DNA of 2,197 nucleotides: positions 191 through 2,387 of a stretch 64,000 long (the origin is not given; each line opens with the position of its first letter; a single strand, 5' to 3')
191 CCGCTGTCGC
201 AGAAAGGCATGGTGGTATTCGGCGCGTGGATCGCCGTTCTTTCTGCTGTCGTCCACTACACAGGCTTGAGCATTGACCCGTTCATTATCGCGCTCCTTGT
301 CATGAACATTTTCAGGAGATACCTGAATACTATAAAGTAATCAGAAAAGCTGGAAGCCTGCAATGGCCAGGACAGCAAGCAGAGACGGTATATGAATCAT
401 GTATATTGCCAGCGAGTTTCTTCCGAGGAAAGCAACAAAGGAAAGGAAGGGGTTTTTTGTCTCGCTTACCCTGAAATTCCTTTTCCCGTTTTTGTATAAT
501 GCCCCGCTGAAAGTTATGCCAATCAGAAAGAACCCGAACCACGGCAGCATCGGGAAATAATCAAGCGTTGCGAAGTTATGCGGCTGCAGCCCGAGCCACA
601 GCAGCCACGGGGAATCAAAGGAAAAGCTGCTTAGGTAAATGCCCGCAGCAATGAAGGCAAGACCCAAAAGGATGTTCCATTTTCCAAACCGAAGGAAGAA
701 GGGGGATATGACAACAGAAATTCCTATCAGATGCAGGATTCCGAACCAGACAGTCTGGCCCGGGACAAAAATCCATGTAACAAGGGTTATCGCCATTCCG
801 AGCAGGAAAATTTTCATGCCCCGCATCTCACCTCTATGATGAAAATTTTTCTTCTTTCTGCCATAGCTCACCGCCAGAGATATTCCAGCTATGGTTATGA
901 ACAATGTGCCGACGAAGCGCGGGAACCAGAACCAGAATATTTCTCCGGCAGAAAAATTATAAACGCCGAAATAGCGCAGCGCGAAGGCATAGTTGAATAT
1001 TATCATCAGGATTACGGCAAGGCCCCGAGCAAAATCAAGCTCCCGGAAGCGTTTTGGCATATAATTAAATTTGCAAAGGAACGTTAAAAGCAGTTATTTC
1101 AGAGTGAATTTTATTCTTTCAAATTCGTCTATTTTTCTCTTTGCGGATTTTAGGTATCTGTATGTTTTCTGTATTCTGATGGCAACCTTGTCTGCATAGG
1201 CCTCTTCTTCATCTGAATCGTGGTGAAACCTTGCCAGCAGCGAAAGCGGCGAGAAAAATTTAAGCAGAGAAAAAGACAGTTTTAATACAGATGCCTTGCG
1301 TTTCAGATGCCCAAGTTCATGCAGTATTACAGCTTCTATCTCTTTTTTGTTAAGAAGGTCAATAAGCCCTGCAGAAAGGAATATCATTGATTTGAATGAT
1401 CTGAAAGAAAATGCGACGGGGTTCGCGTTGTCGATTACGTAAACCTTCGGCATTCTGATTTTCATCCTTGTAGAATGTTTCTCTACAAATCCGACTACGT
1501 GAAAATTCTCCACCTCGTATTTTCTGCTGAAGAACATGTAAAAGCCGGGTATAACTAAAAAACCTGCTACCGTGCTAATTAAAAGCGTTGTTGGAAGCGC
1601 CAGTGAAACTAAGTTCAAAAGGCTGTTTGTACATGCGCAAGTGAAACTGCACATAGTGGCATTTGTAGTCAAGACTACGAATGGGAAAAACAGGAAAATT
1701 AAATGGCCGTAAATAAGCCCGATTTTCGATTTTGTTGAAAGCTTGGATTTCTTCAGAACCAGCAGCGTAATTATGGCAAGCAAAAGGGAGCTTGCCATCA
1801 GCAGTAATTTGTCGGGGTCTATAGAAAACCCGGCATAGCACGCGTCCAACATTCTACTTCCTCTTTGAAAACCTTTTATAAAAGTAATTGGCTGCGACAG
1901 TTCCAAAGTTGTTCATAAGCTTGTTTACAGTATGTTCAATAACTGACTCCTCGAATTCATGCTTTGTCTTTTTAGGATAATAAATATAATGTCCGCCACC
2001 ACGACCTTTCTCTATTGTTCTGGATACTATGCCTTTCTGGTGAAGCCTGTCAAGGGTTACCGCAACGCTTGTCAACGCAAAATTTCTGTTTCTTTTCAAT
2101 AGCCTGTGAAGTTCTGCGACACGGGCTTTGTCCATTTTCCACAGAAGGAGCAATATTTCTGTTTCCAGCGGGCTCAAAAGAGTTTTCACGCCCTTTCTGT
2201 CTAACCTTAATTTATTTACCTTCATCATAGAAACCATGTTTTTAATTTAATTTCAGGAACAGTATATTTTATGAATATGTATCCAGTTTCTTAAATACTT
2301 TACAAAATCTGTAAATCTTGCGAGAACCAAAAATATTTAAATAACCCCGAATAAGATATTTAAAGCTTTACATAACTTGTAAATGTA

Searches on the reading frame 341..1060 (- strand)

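Call 39: search_protein_families(library=pfam, proteins=[window:341-1060:-], max_evalue=0.001)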
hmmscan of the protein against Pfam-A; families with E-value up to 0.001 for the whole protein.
window:341-1060:- (239 aa): 2 families
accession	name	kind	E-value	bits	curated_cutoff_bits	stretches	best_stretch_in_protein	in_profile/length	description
PF07786.18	HGSNAT_cat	-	2.7e-71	240.1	22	1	4-225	1-222/222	Heparan-alpha-glucosaminide N-acetyltransferase, catalytic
PF01757.29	Acyl_transf_3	-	1e-05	25.2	31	0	87-229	156-292/326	Acyltransferase domain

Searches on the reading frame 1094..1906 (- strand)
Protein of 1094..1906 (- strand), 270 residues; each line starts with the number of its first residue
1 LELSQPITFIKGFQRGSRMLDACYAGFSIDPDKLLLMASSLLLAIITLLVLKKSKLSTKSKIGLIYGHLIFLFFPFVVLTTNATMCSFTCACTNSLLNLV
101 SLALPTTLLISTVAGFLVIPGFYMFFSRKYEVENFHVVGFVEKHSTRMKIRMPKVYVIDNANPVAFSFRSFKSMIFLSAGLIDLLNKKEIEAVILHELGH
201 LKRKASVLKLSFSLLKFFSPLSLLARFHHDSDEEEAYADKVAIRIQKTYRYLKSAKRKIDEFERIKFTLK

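Call 39: search_protein_families(library=pfam, proteins=[window:1094-1906:-], max_evalue=0.001)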
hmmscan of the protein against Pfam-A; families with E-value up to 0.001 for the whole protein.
window:1094-1906:- (270 aa): 2 families
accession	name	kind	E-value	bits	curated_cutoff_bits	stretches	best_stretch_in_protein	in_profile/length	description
PF05569.17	Peptidase_M56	-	2.5e-11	43.7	31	1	99-248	104-254/296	BlaR1 peptidase M56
PF01435.24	Peptidase_M48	-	1.3e-10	41.8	20.3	1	143-230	13-106/186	Peptidase family M48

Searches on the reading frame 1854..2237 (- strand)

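Call 42: search_protein_families(library=pfam, proteins=[window:1854-2237:-], max_evalue=0.001)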
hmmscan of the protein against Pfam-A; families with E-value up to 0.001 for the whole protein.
window:1854-2237:- (127 aa): 2 families
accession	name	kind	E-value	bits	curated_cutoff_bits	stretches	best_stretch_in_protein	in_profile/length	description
PF03965.22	Penicillinase_R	-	6e-15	56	22.6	1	21-117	1-94/115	Penicillinase repressor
PF01047.28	MarR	-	0.00046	20.5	24.6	1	21-75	1-51/59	MarR family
